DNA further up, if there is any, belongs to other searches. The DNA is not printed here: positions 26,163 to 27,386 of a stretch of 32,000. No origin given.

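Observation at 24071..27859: Two unrelated Fe(II)/2OG oxygenases plus a GT-A glycosyltransferase; P4H-GT adjacency hints at hydroxylation-dependent glycosylation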

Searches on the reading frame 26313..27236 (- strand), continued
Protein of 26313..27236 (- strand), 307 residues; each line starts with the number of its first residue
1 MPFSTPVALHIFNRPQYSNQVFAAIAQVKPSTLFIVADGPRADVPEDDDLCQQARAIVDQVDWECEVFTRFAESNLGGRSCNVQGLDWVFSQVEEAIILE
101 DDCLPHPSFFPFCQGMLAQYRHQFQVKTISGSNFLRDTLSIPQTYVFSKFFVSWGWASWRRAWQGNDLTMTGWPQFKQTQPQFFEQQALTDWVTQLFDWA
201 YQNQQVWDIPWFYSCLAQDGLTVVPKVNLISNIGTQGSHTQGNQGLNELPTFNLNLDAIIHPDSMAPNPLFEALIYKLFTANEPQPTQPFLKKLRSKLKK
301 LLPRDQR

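Call 54: find_encoding_contigs(protein=P0009, flank=10000, max_places=2)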
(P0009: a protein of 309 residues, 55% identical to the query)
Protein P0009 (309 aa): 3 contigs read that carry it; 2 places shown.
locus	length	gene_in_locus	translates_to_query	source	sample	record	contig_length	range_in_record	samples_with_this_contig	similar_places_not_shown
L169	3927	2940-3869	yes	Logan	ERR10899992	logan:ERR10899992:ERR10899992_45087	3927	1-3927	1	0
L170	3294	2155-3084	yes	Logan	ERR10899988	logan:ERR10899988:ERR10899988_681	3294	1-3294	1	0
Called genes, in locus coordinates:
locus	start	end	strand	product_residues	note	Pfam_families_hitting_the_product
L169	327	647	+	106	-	-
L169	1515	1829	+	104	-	PF05402:PqqD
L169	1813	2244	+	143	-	PF13471:Transglut_core3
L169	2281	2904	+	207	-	PF13640:2OG-FeII_Oxy_3, PF13661:2OG-FeII_Oxy_4 (weak)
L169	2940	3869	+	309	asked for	-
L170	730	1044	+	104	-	PF05402:PqqD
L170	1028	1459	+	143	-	PF13471:Transglut_core3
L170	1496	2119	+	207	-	PF13640:2OG-FeII_Oxy_3, PF13661:2OG-FeII_Oxy_4 (weak)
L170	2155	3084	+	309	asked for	-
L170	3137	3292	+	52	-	?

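Call 68: find_encoding_contigs(protein=P0011, flank=8000, max_places=1)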
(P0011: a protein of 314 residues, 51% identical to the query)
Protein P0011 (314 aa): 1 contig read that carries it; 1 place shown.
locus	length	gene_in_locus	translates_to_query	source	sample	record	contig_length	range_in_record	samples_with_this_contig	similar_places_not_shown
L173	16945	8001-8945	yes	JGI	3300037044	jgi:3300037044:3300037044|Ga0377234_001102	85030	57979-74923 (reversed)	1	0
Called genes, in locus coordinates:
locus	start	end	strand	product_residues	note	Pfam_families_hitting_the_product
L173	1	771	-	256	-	PF00005:ABC_tran, PF02463:SMC_N (faint), PF13304:AAA_21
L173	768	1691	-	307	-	PF02361:CbiQ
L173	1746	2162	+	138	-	PF01402:RHH_1 (weak), PF23434:DUF7120 (weak), PF08753:NikR_C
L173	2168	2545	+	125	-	PF02537:CRCB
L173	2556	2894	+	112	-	PF02641:DUF190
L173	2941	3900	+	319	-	PF01370:Epimerase, PF16363:GDP_Man_Dehyd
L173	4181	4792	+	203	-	PF01047:MarR (weak), PF12802:MarR_2 (weak), PF13412:HTH_24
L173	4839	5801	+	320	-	PF01370:Epimerase, PF16363:GDP_Man_Dehyd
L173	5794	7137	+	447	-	PF01943:Polysacc_synt, PF13440:Polysacc_synt_3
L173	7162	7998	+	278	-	PF05050:Methyltransf_21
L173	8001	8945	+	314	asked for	-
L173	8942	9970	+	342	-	-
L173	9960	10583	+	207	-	PF13489:Methyltransf_23 (weak), PF05175:MTS (weak), PF13649:Methyltransf_25, PF13847:Methyltransf_31, PF08241:Methyltransf_11, PF08242:Methyltransf_12 (faint)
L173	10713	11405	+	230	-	PF13489:Methyltransf_23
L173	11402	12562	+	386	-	PF13439:Glyco_transf_4, PF13579:Glyco_trans_4_4 (weak), PF00534:Glycos_transf_1, PF13692:Glyco_trans_1_4, PF13524:Glyco_trans_1_2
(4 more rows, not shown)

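Call 69: find_encoding_contigs(protein=P0070, flank=8000, max_places=1)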
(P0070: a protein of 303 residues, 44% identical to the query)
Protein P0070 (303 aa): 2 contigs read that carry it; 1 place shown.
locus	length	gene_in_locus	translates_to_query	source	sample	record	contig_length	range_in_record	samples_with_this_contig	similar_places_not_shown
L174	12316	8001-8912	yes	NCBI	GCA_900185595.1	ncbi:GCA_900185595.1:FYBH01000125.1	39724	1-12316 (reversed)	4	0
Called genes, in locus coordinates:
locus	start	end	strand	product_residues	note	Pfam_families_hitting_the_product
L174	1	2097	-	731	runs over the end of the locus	PF02706:Wzz (weak), PF10609:ParA, PF13614:AAA_31, PF01656:CbiA, PF09140:MipZ (weak)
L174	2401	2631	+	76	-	-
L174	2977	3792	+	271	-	PF03808:Glyco_tran_WecG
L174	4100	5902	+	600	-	PF00664:ABC_membrane, PF00005:ABC_tran, PF02463:SMC_N (weak)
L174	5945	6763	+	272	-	PF05050:Methyltransf_21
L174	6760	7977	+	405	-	-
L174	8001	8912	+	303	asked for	-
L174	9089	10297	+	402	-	-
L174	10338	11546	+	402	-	PF00534:Glycos_transf_1, PF13692:Glyco_trans_1_4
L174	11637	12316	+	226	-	PF00535:Glycos_transf_2, PF10111:Glyco_tranf_2_2, PF13641:Glyco_tranf_2_3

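Call 73: list_cluster_members(proteins=[window:26313-27236:-, window:27251-27859:-, window:24071-25288:-, window:22080-24050:-])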
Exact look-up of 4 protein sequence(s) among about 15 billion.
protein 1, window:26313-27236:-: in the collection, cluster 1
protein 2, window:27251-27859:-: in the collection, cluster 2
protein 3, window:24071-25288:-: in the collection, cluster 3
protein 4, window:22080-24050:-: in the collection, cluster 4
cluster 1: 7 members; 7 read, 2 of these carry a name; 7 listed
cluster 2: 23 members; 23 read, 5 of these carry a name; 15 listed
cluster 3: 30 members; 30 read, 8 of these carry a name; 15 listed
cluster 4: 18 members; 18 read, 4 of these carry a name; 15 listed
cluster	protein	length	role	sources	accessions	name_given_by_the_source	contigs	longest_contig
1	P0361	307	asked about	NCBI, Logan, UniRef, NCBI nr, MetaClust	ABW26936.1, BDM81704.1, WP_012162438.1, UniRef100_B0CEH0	hypothetical protein [Acaryochloris marina] | Hemolytic protein HlpA-like protein n=1 Tax=Acaryochloris marina (strain MBIC 11017) ... | 329726.AM1_1918 NOG29720 ""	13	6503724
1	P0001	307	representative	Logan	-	-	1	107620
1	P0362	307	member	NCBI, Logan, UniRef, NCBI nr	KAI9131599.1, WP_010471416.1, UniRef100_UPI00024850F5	hypothetical protein [Acaryochloris sp. CCMEE 5410] | hypothetical protein n=1 Tax=Acaryochloris sp. CCMEE 5410 TaxID=310037 RepID=UPI00024850F5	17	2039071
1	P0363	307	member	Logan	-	-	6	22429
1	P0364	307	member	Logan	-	-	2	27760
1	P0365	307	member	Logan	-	-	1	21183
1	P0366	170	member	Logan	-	-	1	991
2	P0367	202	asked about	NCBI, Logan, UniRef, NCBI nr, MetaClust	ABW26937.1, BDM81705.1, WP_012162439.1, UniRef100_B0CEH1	2OG-Fe(II) oxygenase [Acaryochloris marina] | Fe2OG dioxygenase domain-containing protein n=1 Tax=Acaryochloris marina (strain MBIC ... | 329726.AM1_1919 COG3128 K07394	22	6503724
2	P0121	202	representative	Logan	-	-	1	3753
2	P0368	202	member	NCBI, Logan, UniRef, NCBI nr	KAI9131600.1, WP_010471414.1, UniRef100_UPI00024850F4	2OG-Fe(II) oxygenase [Acaryochloris sp. CCMEE 5410] | 2OG-Fe(II) oxygenase n=1 Tax=Acaryochloris sp. CCMEE 5410 TaxID=310037 RepID=UPI00024850F4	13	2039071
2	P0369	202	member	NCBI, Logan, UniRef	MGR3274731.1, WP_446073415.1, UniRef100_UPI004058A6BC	2OG-Fe(II) oxygenase [Acaryochloris marina NIES-2412] | 2OG-Fe(II) oxygenase n=1 Tax=Acaryochloris marina TaxID=155978 RepID=UPI004058A6BC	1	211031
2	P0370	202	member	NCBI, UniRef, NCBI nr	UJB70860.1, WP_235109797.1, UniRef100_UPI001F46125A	2OG-Fe(II) oxygenase [Acaryochloris sp. 'Moss Beach'] | 2OG-Fe(II) oxygenase n=1 Tax=Acaryochloris sp. 'Moss Beach' TaxID=2740837 ...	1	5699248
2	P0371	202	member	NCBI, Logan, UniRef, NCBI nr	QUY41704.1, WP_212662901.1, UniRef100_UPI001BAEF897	2OG-Fe(II) oxygenase [Acaryochloris marina] | 2OG-Fe(II) oxygenase n=1 Tax=Acaryochloris marina TaxID=155978 RepID=UPI001BAEF897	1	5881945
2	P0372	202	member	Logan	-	-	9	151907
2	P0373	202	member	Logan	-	-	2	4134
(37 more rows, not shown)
